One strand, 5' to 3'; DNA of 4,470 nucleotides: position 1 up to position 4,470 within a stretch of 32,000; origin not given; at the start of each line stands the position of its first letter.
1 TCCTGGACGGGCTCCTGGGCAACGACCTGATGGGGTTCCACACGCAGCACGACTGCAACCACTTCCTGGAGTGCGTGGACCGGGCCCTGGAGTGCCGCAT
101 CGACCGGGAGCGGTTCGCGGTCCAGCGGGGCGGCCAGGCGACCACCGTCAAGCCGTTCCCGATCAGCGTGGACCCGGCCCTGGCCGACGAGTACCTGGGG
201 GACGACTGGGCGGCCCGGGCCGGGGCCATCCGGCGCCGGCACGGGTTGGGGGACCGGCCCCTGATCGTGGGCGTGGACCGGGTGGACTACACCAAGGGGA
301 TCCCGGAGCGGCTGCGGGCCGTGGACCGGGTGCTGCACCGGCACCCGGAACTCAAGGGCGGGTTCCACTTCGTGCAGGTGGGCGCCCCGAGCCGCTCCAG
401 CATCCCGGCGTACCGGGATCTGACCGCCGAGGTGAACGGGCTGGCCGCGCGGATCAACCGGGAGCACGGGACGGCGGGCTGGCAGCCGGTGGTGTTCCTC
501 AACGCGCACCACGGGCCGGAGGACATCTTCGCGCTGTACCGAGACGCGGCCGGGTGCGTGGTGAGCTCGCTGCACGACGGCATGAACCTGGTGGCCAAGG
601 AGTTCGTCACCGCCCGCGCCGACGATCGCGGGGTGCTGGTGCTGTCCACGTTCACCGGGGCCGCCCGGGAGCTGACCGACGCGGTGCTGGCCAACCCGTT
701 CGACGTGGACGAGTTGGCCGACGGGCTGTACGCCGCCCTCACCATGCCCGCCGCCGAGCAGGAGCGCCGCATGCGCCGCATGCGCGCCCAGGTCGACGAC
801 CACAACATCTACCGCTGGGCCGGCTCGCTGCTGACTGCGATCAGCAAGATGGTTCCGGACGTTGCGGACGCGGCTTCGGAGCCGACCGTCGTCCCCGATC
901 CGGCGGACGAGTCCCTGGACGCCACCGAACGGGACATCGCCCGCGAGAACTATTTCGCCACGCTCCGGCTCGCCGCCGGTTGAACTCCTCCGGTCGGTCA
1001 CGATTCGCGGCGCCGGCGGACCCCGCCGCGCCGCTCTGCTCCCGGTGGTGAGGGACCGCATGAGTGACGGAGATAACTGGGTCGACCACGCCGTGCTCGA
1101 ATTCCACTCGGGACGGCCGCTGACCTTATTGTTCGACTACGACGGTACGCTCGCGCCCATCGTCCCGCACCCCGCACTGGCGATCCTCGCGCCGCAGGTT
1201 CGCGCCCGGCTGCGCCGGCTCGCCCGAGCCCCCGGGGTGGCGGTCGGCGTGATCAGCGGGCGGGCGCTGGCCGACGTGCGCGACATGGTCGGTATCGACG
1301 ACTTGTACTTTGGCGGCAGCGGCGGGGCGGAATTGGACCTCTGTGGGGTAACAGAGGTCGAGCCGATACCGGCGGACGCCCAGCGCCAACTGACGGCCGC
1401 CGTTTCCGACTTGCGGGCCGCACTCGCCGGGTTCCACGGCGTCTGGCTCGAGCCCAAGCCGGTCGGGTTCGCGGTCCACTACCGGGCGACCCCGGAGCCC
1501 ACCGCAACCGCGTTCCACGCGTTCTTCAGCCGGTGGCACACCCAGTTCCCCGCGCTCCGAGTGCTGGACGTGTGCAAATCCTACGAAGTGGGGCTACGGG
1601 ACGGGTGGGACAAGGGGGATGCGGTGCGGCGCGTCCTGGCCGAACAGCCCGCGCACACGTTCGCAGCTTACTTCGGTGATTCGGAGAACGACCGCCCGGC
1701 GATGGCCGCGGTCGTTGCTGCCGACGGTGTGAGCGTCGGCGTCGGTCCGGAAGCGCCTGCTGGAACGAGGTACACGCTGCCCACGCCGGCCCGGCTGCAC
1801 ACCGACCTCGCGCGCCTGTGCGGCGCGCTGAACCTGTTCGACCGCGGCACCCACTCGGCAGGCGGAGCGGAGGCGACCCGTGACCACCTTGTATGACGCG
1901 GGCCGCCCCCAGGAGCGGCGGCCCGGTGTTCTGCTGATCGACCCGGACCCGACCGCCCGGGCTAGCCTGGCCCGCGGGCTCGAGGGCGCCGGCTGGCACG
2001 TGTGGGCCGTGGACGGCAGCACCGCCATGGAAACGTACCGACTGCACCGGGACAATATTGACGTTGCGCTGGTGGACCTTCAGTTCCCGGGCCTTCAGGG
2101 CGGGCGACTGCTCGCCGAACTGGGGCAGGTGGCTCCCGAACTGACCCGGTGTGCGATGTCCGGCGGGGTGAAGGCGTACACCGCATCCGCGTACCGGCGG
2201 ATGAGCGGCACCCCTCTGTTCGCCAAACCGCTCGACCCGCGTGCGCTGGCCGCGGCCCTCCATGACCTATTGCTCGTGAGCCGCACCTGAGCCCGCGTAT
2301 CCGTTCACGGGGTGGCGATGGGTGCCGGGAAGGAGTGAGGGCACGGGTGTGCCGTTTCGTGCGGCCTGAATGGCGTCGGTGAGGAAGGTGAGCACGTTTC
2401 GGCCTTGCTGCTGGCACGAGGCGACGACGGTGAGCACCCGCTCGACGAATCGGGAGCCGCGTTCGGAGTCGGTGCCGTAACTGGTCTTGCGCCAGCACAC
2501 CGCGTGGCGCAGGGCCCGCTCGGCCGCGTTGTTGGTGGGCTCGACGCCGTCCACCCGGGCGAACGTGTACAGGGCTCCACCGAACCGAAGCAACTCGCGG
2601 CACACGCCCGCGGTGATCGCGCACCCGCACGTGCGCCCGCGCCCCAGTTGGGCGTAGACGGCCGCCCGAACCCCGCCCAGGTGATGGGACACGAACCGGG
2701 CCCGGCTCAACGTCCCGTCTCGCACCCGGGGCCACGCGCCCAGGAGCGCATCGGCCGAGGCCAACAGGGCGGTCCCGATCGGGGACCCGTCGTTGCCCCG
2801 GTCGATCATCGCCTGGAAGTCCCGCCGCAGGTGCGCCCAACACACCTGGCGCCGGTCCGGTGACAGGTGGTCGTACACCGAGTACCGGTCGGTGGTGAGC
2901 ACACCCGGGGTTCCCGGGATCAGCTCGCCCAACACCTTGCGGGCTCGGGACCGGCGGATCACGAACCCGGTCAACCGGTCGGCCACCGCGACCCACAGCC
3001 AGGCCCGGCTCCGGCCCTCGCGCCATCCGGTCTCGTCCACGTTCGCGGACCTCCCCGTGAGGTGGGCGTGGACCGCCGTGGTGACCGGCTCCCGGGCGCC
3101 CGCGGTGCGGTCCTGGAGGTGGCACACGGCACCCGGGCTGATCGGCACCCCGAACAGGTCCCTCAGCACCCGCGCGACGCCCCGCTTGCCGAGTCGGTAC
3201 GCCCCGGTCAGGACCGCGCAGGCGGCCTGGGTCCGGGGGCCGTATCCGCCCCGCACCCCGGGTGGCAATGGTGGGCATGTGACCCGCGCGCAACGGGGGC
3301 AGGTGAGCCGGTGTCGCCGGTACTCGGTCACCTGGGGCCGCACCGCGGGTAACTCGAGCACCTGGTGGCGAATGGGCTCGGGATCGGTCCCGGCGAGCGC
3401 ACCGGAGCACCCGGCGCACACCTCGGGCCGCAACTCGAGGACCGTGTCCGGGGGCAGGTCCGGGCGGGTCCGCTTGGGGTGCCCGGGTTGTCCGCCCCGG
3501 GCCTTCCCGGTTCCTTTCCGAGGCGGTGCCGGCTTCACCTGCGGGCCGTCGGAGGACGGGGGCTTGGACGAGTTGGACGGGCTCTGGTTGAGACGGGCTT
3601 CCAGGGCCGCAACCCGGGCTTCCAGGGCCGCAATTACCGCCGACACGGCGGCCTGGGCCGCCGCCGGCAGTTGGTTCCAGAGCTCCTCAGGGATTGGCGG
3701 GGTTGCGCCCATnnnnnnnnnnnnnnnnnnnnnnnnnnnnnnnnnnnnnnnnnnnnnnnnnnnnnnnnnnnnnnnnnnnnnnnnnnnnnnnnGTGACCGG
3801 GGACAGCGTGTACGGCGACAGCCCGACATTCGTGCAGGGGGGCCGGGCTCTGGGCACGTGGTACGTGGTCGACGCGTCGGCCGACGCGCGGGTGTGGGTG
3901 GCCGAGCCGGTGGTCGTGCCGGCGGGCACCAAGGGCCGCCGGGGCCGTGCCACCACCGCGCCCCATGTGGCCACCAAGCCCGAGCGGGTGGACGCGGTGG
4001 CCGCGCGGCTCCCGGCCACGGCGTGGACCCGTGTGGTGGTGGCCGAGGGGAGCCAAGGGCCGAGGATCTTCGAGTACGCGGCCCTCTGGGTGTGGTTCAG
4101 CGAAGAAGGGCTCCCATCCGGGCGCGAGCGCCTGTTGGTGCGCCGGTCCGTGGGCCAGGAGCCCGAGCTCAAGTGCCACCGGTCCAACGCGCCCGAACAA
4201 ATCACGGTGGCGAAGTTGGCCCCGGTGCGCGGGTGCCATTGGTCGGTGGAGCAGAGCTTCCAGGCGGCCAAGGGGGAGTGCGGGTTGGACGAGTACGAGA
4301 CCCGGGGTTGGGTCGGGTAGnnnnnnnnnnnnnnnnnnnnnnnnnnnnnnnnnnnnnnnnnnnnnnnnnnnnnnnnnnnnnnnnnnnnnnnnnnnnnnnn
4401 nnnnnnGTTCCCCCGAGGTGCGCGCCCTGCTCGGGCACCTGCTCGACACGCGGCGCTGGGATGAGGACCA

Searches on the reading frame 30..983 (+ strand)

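Call 16: search_protein_families(library=pfam, proteins=[window:30-983:+], max_evalue=0.01)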
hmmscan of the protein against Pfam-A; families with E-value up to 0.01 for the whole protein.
window:30-983:+ (317 aa): 2 families
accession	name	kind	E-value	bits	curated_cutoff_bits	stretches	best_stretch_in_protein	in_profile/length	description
PF00982.27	Glyco_transf_20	-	1.7e-75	255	32.5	1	1-271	200-471/473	Glycosyltransferase family 20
PF13692.12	Glyco_trans_1_4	-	5e-05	24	27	1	78-237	3-140/142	Glycosyl transferases group 1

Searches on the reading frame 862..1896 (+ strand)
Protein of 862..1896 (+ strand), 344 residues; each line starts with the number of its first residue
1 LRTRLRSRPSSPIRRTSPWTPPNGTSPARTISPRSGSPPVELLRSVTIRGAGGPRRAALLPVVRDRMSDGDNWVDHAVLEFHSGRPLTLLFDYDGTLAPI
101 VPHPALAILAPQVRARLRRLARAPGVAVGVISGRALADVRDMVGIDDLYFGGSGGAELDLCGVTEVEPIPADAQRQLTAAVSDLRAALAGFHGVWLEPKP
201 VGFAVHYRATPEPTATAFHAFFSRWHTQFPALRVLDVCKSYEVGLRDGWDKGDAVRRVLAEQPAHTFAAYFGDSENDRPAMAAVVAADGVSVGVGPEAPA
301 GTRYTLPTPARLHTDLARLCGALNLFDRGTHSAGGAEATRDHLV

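Call 16: search_protein_families(library=pfam, proteins=[window:862-1896:+], max_evalue=0.01)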
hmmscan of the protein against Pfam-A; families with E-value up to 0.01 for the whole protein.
window:862-1896:+ (344 aa): 2 families
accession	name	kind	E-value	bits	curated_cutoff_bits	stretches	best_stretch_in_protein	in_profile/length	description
PF02358.22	Trehalose_PPase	-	5.5e-21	75.2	27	1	90-281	1-200/235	Trehalose-phosphatase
PF12710.13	HAD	-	0.0069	17.3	27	0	247-281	151-188/189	haloacid dehalogenase-like hydrolase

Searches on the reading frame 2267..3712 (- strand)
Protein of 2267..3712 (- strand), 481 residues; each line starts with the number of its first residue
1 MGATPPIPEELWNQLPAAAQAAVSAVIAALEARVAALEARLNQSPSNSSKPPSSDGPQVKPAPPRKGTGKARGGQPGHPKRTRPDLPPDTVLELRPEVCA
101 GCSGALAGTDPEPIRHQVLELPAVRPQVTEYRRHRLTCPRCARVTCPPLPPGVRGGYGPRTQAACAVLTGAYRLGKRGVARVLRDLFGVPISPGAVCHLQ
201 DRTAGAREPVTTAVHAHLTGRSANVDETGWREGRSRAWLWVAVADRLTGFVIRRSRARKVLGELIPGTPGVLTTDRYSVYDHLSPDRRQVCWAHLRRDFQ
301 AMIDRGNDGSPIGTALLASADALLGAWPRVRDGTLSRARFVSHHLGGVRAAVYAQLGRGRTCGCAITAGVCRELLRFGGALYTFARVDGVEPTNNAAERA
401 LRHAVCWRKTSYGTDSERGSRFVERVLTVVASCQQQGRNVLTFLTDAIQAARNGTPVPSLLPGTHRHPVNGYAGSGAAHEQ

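Call 16: search_protein_families(library=pfam, proteins=[window:2267-3712:-], max_evalue=0.01)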
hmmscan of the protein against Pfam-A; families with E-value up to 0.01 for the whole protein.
window:2267-3712:- (481 aa): 3 families
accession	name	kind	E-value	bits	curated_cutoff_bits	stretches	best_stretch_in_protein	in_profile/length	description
PF03050.20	DDE_Tnp_IS66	-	1.1e-30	107.5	23.1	1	156-420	3-282/284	Transposase IS66 family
PF20042.4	DUF6444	-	2.9e-11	44.3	27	1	10-83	20-84/85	Family of unknown function (DUF6444)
PF13005.12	zf-IS66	-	8.6e-08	32.9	27.3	1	96-141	1-45/46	zinc-finger binding domain of transposase IS66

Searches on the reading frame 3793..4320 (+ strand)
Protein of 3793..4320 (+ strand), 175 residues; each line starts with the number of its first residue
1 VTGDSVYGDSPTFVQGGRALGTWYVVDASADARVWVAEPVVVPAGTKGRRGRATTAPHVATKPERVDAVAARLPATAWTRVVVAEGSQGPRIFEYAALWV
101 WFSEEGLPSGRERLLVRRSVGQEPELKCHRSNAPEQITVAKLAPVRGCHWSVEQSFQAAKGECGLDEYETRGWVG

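Call 16: search_protein_families(library=pfam, proteins=[window:3793-4320:+], max_evalue=0.01)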
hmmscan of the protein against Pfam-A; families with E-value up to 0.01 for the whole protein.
window:3793-4320:+ (175 aa): 1 family
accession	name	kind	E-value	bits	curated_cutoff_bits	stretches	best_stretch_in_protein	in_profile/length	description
PF13546.12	DDE_5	-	2.8e-09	37.4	27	1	4-89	184-271/272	DDE superfamily endonuclease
